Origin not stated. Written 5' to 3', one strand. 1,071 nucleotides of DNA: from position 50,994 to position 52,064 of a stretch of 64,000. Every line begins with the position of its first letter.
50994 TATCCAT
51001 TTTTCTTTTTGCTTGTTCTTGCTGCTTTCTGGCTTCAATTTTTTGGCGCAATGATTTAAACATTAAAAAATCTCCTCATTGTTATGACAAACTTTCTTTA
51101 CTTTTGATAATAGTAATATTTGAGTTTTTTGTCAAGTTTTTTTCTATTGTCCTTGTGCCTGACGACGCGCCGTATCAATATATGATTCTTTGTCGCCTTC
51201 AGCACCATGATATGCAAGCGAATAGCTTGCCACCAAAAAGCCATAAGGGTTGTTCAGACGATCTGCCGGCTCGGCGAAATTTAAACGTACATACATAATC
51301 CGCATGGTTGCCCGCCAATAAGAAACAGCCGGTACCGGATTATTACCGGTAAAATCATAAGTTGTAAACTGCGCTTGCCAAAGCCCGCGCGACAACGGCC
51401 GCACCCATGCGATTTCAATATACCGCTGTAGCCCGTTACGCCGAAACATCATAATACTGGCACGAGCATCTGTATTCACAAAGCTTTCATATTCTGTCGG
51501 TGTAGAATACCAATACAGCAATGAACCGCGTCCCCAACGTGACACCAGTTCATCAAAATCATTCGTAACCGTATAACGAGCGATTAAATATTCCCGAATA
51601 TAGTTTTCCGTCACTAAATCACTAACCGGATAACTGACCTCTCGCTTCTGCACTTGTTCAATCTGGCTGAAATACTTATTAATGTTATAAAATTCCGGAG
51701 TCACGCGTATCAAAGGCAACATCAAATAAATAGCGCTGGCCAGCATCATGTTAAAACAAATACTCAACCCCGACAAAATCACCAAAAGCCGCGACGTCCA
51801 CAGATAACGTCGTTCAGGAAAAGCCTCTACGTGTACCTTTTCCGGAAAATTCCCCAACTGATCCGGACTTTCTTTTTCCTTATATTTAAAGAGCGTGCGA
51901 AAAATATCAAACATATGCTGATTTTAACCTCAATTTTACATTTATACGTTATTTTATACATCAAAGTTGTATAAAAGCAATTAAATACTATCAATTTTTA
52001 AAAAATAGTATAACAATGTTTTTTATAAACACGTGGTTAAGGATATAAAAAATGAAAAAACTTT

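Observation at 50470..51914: Orphan VirB8-like gene with a downstream unknown 197-aa gene, without other T4SS genes in the window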

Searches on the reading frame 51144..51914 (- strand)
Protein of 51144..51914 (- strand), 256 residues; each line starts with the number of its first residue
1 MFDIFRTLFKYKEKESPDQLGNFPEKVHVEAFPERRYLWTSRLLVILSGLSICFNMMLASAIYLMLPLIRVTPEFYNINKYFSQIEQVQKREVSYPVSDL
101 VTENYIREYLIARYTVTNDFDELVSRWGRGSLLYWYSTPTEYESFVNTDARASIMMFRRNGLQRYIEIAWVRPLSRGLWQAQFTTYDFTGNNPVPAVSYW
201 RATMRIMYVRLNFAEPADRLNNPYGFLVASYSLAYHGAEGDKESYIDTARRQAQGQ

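Call 3: search_protein_families(library=pfam, proteins=[window:51144-51914:-], max_evalue=1)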
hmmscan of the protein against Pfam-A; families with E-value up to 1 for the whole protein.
window:51144-51914:- (256 aa): 1 family
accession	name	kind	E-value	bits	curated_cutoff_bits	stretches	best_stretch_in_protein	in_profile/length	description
PF04335.19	VirB8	-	9.2e-16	58.8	23.2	1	41-232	17-209/213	VirB8 protein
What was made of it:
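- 51144..51914 (-): VirB8-like gene (256 aa). Cytoplasmic tail 1-40, the most conserved part of the protein; TM helix about 41-68; linker 70-97; NTF2-like VirB8 domain 97-238 with NPYGF at 222-226; clade-specific C-terminal extension 239-256. Pfam VirB8 58.8 bits against GA 23.2 (call 3).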

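Call 4: search_protein_families(library=ncbifam, proteins=[window:51144-51914:-], max_evalue=1)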
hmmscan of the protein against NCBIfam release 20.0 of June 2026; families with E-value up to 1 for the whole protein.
window:51144-51914:- (256 aa): 3 families
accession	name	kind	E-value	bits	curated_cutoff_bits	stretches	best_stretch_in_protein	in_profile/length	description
NF010439.0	PRK13865.1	equivalog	4.6e-08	32.8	188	1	40-233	36-224/237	type IV secretion system protein VirB8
NF005023.0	PRK06433.1-2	equivalog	0.013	15.8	92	1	43-82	13-52/82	NADH dehydrogenase subunit J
NF009232.0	PRK12582.1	subfamily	0.17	10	777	1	39-89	103-153/624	acyl-CoA synthetase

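Call 10: find_homologous_proteins(query=window:51144-51914:-)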
Query window:51144-51914:- (256 aa): 309 proteins with E <= 0.001 among 517 candidates; the best 120 are listed.
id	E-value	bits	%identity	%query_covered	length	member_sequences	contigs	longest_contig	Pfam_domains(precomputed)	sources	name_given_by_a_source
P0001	3.4e-155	533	91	100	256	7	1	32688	PF04335.20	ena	-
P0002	1.9e-150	517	87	100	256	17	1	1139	PF04335.20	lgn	-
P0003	1.3e-146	505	84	100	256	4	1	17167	PF04335.20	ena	-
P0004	8.2e-137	473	79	100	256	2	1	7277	PF04335.20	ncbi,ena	-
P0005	5.5e-132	457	75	100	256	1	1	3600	PF04335.20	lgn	-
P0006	1.4e-130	452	77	100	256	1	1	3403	PF04335.20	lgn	-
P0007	1.8e-129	449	77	100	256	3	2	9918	PF04335.20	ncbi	-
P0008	3.0e-129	448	76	100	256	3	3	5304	PF04335.20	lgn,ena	-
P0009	5.8e-129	447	75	100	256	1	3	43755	PF04335.20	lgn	-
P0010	3.1e-128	444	75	100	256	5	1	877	PF04335.20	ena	-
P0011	3.5e-128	444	74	100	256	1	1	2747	PF04335.20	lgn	-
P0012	3.5e-127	441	74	100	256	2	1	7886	PF04335.20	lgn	-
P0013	7.4e-127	440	74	100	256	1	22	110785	PF04335.20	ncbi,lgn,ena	-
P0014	5.2e-122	424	73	100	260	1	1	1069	PF04335.20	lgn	-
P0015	6.3e-121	421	70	100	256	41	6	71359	PF04335.20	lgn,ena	-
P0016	1.9e-120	419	72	100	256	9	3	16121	PF04335.20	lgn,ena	-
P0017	3.5e-118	412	71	100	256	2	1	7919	PF04335.20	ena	-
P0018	1.5e-116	406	69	99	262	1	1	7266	PF04335.20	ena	-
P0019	1.3e-111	390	65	100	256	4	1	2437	PF04335.20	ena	-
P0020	2.0e-111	389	65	100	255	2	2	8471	PF04335.20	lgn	-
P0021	4.0e-111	388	66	100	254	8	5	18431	PF04335.20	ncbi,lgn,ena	-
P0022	4.1e-111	388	65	100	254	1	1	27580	PF04335.20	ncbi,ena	-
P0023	1.6e-110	386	66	100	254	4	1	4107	PF04335.20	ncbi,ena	-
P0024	7.0e-110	384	63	100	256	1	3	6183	PF04335.20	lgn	-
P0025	7.1e-110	384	65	100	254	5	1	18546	PF04335.20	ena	-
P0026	9.2e-110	384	66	100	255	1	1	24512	PF04335.20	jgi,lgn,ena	-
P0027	2.8e-109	382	64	100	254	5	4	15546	PF04335.20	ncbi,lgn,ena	-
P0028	4.4e-109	382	64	100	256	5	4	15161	PF04335.20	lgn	-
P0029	4.9e-109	382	62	100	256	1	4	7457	PF04335.20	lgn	-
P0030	5.0e-109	382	64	100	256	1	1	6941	PF04335.20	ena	-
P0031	5.5e-109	381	65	99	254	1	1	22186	PF04335.20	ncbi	-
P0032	2.3e-108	379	61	97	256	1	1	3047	PF04335.20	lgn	-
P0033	3.2e-108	379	63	100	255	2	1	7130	PF04335.20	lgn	-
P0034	4.1e-108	379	62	100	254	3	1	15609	PF04335.20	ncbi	-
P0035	4.4e-108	378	63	100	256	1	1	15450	PF04335.20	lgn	-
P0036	6.5e-108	378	63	100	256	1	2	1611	PF04335.20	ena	-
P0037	1.3e-107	377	62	100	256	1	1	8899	PF04335.20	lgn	-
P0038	3.3e-107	376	64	100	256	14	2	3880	PF04335.20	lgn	-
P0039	3.3e-107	376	64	100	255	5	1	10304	PF04335.20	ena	-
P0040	1.9e-106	373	64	99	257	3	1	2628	PF04335.20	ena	-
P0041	2.3e-106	373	64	100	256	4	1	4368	PF04335.20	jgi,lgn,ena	-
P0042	4.2e-106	372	63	100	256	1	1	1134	PF04335.20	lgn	-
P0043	1.4e-105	370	62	100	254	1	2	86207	PF04335.20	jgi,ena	-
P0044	2.3e-105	370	63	100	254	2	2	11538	PF04335.20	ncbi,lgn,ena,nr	ncbi:MAG TPA: hypothetical protein DIC64_01220 [Alphaproteobacteria bacterium]|nr:hypothetical prote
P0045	2.3e-105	370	62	100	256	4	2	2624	PF04335.20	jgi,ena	-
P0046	8.4e-105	368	62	99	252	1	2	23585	PF04335.20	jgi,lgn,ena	-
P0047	2.7e-104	366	62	100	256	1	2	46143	PF04335.20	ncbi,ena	-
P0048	5.0e-104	365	62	100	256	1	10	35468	PF04335.20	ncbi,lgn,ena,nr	ncbi:MAG: hypothetical protein IJ019_05615 [Alphaproteobacteria bacterium]|nr:hypothetical protein [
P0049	4.1e-103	362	59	100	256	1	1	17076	PF04335.20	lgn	-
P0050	6.3e-103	362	61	100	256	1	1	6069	PF04335.20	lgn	-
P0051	1.0e-102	361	61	100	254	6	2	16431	PF04335.20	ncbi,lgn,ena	-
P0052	1.9e-102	360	61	100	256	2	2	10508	PF04335.20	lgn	-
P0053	7.7e-101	355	60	100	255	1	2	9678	PF04335.20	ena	-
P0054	8.6e-101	355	59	100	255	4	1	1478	PF04335.20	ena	-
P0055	3.2e-100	353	60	100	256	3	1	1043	PF04335.20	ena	-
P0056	1.7e-99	350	58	100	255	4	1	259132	PF04335.20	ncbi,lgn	-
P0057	2.7e-99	350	59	100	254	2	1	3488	PF04335.20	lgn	-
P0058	2.9e-99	350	60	99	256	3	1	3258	PF04335.20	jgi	-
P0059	4.4e-99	349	58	100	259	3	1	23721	PF04335.20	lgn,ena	-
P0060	4.5e-99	349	60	100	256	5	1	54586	PF04335.20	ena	-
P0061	1.3e-97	344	58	100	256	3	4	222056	PF04335.20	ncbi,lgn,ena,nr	ncbi:MAG: hypothetical protein IJW75_04510 [Alphaproteobacteria bacterium]|nr:hypothetical protein [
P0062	8.0e-97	342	57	100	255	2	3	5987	PF04335.20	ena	-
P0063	1.5e-96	341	60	99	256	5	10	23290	PF04335.20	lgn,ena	-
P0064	1.7e-96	341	57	100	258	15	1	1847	PF04335.20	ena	-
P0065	5.7e-96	339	56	100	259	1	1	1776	PF04335.20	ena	-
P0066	6.1e-96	339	57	100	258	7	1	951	PF04335.20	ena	-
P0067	1.0e-95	338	55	100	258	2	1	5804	PF04335.20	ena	-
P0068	1.0e-95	338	56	100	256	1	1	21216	PF04335.20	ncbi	-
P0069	1.6e-95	337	57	99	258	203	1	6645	PF04335.20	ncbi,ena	-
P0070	2.1e-95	337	56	98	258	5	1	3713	PF04335.20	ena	-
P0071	3.3e-95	336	56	100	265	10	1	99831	PF04335.20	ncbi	-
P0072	8.1e-95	335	55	98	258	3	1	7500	PF04335.20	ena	-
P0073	1.5e-94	334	55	100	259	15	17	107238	PF04335.20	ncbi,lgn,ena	-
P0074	3.0e-94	333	56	99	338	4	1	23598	PF04335.20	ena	-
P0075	3.3e-94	333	61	100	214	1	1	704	PF04335.20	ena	-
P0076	4.4e-94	333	55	99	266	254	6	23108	PF04335.20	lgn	-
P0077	1.1e-93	331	55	100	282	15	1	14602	PF04335.20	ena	-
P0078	1.2e-93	331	56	99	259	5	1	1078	PF04335.20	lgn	-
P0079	4.1e-93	329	59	95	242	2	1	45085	PF04335.20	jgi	jgi:type IV secretory pathway component VirB8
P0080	7.1e-93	329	55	98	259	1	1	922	PF04335.20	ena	-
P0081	1.1e-92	328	55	98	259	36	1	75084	PF04335.20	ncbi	-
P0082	1.2e-92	328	55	100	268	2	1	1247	PF04335.20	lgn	-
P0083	2.5e-92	327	56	100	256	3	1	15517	PF04335.20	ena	-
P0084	6.4e-92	326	54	99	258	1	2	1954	PF04335.20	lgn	-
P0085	1.2e-91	325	54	100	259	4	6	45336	PF04335.20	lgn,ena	-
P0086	1.6e-91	324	53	99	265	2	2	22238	PF04335.20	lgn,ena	-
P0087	1.5e-90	321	55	100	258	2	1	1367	PF04335.20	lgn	-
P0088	1.6e-90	321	54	99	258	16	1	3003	PF04335.20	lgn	-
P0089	5.0e-90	319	54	98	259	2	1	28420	PF04335.20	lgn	-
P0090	5.9e-90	319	54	99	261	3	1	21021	PF04335.20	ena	-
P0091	6.0e-90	319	54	100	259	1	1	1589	PF04335.20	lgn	-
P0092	9.0e-90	318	52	98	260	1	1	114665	PF04335.20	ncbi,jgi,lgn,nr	ncbi:MAG: type IV secretion system protein [Lactobacillaceae bacterium]|jgi:type IV secretory pathwa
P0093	2.0e-89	317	53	100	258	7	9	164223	PF04335.20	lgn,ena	-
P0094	2.5e-89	317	55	98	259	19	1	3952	PF04335.20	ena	-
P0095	3.6e-89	316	51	100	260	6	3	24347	PF04335.20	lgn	-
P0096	8.8e-89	315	53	99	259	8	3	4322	PF04335.20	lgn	-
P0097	9.5e-89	315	54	98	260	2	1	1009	PF04335.20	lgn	-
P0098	1.6e-88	314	55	98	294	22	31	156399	PF04335.20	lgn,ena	-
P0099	2.2e-88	314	55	100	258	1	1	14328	PF04335.20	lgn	-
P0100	2.3e-88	314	52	98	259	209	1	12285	PF04335.20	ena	-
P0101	4.2e-88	313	51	98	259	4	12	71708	PF04335.20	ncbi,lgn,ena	-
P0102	5.9e-88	313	53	99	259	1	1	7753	PF04335.20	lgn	-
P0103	7.6e-88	312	53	98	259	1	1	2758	PF04335.20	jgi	jgi:type IV secretory pathway component VirB8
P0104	9.2e-88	312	52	100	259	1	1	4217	PF04335.20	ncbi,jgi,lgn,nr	ncbi:MAG: type IV secretion system protein [Lactobacillus sp.]|jgi:type IV secretory pathway compone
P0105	4.0e-87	310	71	74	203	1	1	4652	PF04335.20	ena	-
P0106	5.5e-87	309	52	100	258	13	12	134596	PF04335.20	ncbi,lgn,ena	-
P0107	6.5e-87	309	51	98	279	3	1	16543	PF04335.20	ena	-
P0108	7.7e-87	309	52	100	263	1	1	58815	PF04335.20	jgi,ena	-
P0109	1.2e-86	308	51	100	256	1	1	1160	PF04335.20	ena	-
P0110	1.5e-86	308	52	98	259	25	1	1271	PF04335.20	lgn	-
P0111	1.6e-86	308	50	98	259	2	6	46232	PF04335.20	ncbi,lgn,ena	-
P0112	1.8e-86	308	53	98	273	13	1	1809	PF04335.20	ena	-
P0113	1.8e-86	308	53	98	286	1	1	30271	PF04335.20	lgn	-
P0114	2.8e-86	307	51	98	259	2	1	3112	PF04335.20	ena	-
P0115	5.0e-86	306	54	99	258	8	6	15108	PF04335.20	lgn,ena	-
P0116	6.1e-86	306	58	95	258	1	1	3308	PF04335.20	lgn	-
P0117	8.3e-86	305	51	99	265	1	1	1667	PF04335.20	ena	-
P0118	2.5e-85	304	56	93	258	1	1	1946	PF04335.20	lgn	-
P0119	3.0e-85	304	51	100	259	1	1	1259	PF04335.20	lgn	-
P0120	3.6e-85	303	51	98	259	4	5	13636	PF04335.20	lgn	-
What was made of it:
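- On VirB8 (Pfam PF04335): Every one of the 120 homologues listed also carries PF04335 (call 10).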

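Call 11: search_solved_structures(query=window:51144-51914:-, max_evalue=1, show_alignments=2)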
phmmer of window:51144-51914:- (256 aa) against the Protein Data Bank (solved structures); distinct sequences matched with E-value up to 1: 9.
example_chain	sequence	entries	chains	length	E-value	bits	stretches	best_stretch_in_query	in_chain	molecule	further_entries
4jf8_A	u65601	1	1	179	1.7e-06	30.8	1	87-232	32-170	TrwG component of type IV secretion system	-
7o41_D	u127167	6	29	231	3.4e-05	26.6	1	90-232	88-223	TrwG protein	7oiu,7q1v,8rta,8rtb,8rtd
2bhm_A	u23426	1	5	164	8.9e-05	25.2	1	90-232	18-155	TYPE IV SECRETION SYSTEM PROTEIN VIRB8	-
4aky_A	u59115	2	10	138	0.00026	23.7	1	104-232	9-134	TYPE IV SECRETION SYSTEM PROTEIN VIRB8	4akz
5jbs_A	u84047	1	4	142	0.00031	23.4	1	105-232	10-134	Type IV secretion system protein virB8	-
4mei_A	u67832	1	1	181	0.081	15.5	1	166-231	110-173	VirB8 protein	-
4kz1_A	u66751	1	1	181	0.092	15.3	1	168-231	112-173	VirB8 protein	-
4lso_A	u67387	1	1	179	0.13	14.8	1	129-231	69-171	Type IV secretion system protein virB8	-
2cc3_A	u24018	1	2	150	0.71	12.4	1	159-233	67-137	PROTEIN VIRB8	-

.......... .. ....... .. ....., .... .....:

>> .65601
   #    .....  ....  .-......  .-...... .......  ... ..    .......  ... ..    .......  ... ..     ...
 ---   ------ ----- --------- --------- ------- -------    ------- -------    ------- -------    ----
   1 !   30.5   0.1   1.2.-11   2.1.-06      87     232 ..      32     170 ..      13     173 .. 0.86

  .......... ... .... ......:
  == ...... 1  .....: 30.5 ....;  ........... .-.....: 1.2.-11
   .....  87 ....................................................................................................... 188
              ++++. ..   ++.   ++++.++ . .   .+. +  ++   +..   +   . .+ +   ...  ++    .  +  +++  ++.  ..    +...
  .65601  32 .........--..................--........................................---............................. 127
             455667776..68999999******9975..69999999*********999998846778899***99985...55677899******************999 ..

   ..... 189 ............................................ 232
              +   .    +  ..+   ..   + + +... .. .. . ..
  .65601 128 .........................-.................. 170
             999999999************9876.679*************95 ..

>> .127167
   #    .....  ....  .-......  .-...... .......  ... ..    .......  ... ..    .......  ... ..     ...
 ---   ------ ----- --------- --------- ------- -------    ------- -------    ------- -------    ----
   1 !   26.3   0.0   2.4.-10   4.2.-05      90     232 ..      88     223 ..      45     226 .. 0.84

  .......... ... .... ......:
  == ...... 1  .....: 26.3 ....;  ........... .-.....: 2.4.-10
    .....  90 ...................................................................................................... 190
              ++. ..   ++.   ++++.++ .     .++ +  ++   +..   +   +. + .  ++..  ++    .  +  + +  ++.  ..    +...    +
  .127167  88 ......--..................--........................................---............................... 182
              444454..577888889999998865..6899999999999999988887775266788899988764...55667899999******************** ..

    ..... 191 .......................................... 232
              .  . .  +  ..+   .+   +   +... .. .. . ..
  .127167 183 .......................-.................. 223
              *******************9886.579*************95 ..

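Call 12: find_encoding_contigs(protein=P0056, flank=10000, max_places=2)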
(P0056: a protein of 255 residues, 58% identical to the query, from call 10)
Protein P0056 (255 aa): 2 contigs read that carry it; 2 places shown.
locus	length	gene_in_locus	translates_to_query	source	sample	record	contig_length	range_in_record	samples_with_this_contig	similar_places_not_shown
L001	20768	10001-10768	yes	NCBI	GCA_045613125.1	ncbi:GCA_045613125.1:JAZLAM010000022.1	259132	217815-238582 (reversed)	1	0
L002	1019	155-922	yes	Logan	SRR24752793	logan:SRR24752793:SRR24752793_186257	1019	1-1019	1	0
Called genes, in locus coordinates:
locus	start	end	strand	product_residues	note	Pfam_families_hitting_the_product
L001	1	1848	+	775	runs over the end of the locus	PF02190:LON_substr_bdg, PF08298:AAA_PrkA (weak), PF00004:AAA, PF07728:AAA_5, PF22667:Lon_lid, PF05362:Lon_C, PF13541:ChlI (faint)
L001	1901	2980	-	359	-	-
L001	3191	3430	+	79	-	-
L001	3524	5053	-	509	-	PF05697:Trigger_N, PF00254:FKBP_C, PF05698:Trigger_C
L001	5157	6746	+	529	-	PF00009:GTP_EFTU, PF01926:MMR_HSR1 (weak), PF22042:EF-G_D2, PF03144:GTP_EFTU_D2, PF16658:RF3_C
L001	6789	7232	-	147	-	PF00359:PTS_EIIA_2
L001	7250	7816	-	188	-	PF02482:Ribosomal_S30AE, PF16321:Ribosom_S30AE_C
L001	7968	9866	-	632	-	-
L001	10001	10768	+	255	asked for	PF04335:VirB8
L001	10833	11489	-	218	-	PF03006:HlyIII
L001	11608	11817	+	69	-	-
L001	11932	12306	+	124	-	-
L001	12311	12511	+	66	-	-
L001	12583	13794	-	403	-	PF02463:SMC_N, PF13175:AAA_15 (faint), PF13476:AAA_23 (weak), PF13304:AAA_21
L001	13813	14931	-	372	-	PF00712:DNA_pol3_beta, PF02767:DNA_pol3_beta_2, PF02768:DNA_pol3_beta_3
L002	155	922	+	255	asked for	PF04335:VirB8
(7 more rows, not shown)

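Call 13: find_encoding_contigs(protein=P0092, flank=10000, max_places=2)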
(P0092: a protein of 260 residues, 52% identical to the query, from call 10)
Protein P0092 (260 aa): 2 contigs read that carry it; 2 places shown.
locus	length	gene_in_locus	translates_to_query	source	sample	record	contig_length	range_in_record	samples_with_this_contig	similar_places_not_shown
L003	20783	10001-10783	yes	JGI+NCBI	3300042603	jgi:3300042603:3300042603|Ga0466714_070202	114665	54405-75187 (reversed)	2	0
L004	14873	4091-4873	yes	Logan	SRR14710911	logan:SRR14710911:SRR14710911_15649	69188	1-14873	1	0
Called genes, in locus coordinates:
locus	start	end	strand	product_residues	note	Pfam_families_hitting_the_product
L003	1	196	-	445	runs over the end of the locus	PF04748:Polysacc_deac_2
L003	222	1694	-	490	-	PF01336:tRNA_anti-codon, PF01409:tRNA-synt_2d (faint), PF00152:tRNA-synt_2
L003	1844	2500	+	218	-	PF01726:LexA_DNA_bind, PF00717:Peptidase_S24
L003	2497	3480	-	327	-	PF03706:LPG_synthase_TM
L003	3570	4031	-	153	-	PF08719:NADAR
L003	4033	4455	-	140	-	PF00293:NUDIX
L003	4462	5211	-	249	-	PF13353:Fer4_12, PF04055:Radical_SAM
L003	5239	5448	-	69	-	PF13597:NRDD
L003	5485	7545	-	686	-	PF03477:ATP-cone, PF13597:NRDD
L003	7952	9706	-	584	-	PF05345:He_PIG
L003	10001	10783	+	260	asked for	PF04335:VirB8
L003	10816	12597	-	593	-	PF08439:Peptidase_M3_N, PF01432:Peptidase_M3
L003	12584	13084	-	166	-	-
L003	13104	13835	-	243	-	PF00483:NTP_transferase, PF01128:IspD, PF12804:NTP_transf_3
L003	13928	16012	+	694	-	PF09972:DUF2207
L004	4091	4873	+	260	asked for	PF04335:VirB8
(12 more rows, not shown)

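Call 14: find_encoding_contigs(protein=P0013, flank=10000, max_places=2)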
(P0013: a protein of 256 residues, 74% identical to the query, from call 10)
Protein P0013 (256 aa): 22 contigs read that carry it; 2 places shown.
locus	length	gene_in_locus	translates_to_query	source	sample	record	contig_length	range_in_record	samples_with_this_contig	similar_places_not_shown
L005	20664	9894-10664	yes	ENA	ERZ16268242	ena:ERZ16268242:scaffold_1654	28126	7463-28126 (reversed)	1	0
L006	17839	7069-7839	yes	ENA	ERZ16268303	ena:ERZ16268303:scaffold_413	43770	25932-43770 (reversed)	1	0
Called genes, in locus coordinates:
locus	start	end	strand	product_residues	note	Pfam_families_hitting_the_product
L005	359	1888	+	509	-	PF23914:TPR_CcmH_CycH (weak), PF12895:ANAPC3 (weak), PF13432:TPR_16 (weak), PF13489:Methyltransf_23, PF08241:Methyltransf_11, PF08242:Methyltransf_12, PF13649:Methyltransf_25, PF13847:Methyltransf_31, +17 more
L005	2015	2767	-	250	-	PF06242:TrcR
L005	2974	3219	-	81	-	PF01197:Ribosomal_L31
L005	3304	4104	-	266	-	PF00459:Inositol_P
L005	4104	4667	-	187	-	PF08207:EFP_N, PF01132:EFP, PF09285:Elong-fact-P_C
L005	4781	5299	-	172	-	-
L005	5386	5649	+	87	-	-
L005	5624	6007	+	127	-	-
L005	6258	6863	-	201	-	-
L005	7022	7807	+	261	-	PF00149:Metallophos (weak), PF13277:YmdB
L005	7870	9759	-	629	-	-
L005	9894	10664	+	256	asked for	PF04335:VirB8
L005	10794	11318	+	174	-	-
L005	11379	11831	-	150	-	-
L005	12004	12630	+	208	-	PF00574:CLP_protease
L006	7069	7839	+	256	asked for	PF04335:VirB8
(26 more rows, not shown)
